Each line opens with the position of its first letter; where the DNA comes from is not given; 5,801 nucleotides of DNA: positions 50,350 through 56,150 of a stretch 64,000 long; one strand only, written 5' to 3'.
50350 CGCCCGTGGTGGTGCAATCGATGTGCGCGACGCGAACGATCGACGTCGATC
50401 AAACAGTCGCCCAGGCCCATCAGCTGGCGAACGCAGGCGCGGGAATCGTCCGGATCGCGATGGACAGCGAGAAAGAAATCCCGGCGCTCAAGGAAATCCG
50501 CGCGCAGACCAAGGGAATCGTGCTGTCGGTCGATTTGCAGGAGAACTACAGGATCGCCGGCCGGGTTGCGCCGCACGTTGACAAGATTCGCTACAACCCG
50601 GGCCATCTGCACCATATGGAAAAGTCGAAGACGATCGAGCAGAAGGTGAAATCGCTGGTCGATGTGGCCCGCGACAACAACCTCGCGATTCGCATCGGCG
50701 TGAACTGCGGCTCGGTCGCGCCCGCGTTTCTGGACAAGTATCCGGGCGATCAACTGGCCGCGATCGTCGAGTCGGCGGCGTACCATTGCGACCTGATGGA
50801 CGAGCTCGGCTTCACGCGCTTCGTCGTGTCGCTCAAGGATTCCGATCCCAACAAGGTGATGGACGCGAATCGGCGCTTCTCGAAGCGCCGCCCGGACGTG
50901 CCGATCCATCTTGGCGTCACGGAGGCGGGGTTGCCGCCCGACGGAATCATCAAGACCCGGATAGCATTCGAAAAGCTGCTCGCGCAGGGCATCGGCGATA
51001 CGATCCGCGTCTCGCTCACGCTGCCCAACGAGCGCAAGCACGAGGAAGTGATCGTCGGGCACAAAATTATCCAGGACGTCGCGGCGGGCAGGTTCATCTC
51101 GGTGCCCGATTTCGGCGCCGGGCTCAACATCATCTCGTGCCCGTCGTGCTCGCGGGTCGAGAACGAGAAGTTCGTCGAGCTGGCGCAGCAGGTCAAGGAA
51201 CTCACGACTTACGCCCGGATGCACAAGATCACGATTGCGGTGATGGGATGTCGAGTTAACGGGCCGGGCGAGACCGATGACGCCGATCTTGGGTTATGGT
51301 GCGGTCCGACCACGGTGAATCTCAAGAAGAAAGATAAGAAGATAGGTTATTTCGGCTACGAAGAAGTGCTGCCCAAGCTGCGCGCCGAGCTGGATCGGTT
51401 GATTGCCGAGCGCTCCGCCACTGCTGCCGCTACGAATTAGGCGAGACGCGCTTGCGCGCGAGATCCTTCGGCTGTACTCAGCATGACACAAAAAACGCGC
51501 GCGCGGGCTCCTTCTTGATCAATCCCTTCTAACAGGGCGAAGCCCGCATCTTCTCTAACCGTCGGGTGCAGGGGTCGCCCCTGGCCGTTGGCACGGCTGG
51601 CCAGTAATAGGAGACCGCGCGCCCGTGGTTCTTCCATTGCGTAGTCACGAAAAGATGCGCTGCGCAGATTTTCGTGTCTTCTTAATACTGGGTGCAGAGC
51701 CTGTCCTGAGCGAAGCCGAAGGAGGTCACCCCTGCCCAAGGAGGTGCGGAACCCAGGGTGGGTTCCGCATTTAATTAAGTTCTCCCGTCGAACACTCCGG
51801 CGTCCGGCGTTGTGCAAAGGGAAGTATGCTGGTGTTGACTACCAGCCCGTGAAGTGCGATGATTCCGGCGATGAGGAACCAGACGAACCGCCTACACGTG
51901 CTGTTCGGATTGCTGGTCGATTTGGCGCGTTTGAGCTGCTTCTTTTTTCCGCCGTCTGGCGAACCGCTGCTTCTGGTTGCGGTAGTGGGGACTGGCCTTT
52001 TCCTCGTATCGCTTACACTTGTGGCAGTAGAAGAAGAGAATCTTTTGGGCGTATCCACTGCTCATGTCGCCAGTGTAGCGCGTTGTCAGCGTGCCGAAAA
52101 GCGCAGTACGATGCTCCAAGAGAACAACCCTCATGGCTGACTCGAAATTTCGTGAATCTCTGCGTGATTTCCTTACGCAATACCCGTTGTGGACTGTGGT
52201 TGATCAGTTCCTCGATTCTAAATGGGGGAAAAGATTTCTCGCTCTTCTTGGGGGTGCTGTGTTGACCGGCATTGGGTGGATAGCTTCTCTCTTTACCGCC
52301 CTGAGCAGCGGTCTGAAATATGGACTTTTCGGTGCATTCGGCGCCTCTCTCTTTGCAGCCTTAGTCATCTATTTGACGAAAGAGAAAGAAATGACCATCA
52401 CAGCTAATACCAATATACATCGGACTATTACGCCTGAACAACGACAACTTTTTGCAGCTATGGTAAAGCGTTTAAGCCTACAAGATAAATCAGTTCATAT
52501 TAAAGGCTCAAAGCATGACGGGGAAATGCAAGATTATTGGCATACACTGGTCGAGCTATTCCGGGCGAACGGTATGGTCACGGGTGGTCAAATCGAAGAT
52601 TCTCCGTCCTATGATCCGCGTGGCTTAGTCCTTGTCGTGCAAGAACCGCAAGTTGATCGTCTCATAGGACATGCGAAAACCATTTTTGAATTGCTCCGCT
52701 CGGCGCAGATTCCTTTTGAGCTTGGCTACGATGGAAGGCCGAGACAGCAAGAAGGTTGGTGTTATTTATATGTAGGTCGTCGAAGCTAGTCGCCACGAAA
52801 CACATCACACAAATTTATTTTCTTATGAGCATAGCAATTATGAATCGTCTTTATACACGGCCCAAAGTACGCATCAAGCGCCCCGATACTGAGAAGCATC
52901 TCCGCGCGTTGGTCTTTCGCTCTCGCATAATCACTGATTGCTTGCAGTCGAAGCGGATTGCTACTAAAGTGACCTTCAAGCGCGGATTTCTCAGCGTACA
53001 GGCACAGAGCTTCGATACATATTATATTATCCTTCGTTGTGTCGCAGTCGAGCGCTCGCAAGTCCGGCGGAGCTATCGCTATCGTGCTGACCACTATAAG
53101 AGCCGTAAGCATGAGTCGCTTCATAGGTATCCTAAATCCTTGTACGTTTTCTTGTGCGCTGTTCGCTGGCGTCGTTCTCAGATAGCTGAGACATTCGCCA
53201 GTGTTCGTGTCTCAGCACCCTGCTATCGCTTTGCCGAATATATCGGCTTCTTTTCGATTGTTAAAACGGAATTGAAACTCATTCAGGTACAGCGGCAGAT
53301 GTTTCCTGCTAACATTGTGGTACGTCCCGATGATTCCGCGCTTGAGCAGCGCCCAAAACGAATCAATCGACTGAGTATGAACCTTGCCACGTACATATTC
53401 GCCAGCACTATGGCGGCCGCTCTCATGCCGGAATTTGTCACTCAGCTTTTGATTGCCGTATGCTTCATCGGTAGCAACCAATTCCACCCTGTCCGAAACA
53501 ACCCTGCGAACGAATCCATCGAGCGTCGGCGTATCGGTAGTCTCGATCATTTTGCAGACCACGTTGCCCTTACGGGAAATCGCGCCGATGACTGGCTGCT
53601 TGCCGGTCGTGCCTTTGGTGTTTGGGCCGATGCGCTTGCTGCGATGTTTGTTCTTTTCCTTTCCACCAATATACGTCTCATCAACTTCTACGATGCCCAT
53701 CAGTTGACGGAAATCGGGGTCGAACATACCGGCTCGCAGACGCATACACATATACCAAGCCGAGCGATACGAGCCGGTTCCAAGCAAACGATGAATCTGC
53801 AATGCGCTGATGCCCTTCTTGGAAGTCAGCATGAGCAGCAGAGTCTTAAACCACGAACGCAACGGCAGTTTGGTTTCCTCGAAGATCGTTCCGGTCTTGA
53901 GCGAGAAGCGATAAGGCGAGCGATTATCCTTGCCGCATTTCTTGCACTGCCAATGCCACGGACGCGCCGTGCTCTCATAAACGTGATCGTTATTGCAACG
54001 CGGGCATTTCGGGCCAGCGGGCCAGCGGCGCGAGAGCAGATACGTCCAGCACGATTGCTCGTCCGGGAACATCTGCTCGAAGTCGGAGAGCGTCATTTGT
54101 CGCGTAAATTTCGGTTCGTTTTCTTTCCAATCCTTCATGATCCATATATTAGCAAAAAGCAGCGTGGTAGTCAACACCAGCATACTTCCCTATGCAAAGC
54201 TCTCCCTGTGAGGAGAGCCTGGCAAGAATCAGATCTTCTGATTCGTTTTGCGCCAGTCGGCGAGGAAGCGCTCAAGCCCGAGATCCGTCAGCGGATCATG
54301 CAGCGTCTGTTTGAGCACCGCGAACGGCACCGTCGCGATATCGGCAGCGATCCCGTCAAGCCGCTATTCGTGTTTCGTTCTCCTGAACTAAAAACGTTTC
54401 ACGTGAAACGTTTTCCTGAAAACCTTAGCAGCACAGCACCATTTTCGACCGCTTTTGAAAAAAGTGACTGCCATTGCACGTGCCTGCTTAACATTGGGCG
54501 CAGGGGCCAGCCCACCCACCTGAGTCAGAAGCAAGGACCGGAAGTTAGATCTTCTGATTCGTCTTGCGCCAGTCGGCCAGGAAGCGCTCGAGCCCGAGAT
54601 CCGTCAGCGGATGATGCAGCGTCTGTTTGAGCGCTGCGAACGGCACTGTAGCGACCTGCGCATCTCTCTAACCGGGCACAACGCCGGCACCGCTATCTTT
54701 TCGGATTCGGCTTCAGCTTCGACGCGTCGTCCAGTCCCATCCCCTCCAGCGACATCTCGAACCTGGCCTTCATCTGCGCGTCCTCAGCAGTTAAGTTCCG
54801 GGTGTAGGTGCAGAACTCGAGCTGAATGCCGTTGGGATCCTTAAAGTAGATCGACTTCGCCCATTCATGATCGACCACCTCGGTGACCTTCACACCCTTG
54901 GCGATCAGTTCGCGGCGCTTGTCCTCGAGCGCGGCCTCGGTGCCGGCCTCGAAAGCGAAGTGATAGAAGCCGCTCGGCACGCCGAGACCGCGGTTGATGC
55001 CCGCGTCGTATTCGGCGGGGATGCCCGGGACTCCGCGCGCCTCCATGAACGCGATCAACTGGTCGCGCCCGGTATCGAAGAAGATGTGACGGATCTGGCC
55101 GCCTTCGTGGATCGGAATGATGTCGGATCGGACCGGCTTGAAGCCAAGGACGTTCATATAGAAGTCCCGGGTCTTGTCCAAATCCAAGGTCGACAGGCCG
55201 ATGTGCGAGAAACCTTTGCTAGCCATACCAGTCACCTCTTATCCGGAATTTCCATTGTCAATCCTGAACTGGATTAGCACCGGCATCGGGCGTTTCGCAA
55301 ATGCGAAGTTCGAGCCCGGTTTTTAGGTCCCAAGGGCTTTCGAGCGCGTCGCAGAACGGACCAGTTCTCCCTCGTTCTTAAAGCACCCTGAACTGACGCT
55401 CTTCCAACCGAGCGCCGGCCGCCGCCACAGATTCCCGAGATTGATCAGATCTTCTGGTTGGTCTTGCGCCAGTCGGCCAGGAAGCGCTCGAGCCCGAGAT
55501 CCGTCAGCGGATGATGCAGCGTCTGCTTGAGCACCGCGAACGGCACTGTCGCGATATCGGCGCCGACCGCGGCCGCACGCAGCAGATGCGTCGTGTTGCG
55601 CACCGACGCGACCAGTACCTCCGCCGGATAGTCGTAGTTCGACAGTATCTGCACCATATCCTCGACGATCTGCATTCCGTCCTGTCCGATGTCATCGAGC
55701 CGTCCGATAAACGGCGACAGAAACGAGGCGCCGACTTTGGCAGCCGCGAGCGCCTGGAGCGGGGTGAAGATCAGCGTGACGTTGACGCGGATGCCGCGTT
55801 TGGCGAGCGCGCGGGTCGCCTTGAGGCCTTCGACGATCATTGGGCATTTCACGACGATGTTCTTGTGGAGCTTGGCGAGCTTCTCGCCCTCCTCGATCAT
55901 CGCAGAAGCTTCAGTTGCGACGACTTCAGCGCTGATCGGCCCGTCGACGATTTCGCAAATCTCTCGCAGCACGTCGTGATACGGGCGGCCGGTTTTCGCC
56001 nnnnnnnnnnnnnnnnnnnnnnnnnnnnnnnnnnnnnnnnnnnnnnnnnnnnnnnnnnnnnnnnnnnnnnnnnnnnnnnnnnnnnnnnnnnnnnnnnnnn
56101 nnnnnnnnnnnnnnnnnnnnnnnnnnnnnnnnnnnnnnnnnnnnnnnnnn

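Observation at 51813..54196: Low-GC IS1595-family element with about 31-bp terminal inverted repeats, carrying three uncharacterised passenger ORFs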

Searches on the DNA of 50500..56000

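Call 68: search_rna_families(source=window, start=50500, end=56000, threshold=evalue, max_evalue=1)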
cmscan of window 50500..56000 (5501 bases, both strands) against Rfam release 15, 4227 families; matches with E-value up to 1: 2.
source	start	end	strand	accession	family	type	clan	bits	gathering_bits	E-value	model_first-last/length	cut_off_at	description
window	53213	53273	-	RF04331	Plastid-clpP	Cis-reg;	-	25.5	55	0.56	1-69/69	no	Plastid-clpP 5UTR RNA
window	55860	55889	+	RF00039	DicF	Gene; antisense;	-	19.7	48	0.85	1-52/52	no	DicF RNA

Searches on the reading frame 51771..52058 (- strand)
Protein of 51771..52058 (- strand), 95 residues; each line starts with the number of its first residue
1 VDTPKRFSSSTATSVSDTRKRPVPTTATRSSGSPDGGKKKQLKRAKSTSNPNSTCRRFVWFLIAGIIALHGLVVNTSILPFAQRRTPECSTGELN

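Call 5: search_protein_families(library=pfam, proteins=[window:51771-52058:-], max_evalue=1)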
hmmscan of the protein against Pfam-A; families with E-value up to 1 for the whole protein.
window:51771-52058:- (95 aa): 0 families

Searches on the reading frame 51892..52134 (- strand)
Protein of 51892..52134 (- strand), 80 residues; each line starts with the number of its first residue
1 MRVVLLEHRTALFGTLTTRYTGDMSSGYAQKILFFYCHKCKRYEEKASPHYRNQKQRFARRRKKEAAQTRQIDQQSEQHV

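Call 5: search_protein_families(library=pfam, proteins=[window:51892-52134:-], max_evalue=1)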
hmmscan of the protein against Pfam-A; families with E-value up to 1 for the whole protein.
window:51892-52134:- (80 aa): 0 families

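Call 28: search_protein_families(library=padloc, proteins=[window:51892-52134:-], max_evalue=1)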
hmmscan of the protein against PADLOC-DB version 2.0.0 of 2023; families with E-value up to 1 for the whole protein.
window:51892-52134:- (80 aa): 0 families

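Call 29: search_protein_families(library=ncbifam, proteins=[window:51892-52134:-], max_evalue=1)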
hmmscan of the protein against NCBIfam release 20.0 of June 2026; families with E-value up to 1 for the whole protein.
window:51892-52134:- (80 aa): 2 families
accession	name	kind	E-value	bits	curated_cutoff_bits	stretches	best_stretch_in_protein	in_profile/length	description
NF006747.0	PRK09271.1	equivalog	0.054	13.2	104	1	8-70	86-148/160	flavodoxin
NF007250.0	PRK09697.1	equivalog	0.087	12.8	180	1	26-77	48-98/139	putative general secretion pathway protein GspB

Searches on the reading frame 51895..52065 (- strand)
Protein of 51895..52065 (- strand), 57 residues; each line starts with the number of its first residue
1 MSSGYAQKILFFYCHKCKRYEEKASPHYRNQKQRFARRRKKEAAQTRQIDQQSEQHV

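Call 61: find_homologous_proteins(query=window:51895-52065:-, max_evalue=0.01)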
Query seq(57 aa) (57 aa): 35 proteins with E <= 0.01 among 35 candidates.
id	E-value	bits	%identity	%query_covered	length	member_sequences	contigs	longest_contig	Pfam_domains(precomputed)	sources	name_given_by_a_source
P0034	2.1e-29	117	100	100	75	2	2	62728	-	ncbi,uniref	ncbi:hypothetical protein [Candidatus Binatus sp.]|uniref:hypothetical protein n=1 Tax=Candidatus Bi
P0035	1.0e-28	115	98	100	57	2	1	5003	-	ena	-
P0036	4.6e-28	112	96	100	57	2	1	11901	-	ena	-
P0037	4.8e-22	94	85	93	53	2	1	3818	-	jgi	jgi:hypothetical protein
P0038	1.2e-20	89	93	79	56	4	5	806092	-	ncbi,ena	-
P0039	9.3e-20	87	93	79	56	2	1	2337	-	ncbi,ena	-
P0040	2.2e-18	82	85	81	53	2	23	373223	-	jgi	jgi:hypothetical protein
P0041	5.2e-18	81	74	93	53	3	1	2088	-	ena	-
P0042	2.4e-16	76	73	91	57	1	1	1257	-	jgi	jgi:hypothetical protein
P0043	1.4e-15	74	86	61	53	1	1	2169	-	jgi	jgi:hypothetical protein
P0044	1.2e-14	71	69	89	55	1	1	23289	-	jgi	jgi:hypothetical protein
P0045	3.0e-14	70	68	93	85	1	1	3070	-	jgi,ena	jgi:hypothetical protein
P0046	5.8e-14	69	74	81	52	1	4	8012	-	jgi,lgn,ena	jgi:hypothetical protein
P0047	6.0e-13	65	65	91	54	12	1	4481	-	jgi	jgi:hypothetical protein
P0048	1.2e-12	65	66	88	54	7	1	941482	-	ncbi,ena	-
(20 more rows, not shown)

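Call 90: search_protein_families(library=phrogs, proteins=[window:51895-52065:-], max_evalue=0.1)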
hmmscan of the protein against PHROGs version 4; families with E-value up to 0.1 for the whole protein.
window:51895-52065:- (57 aa): 0 families
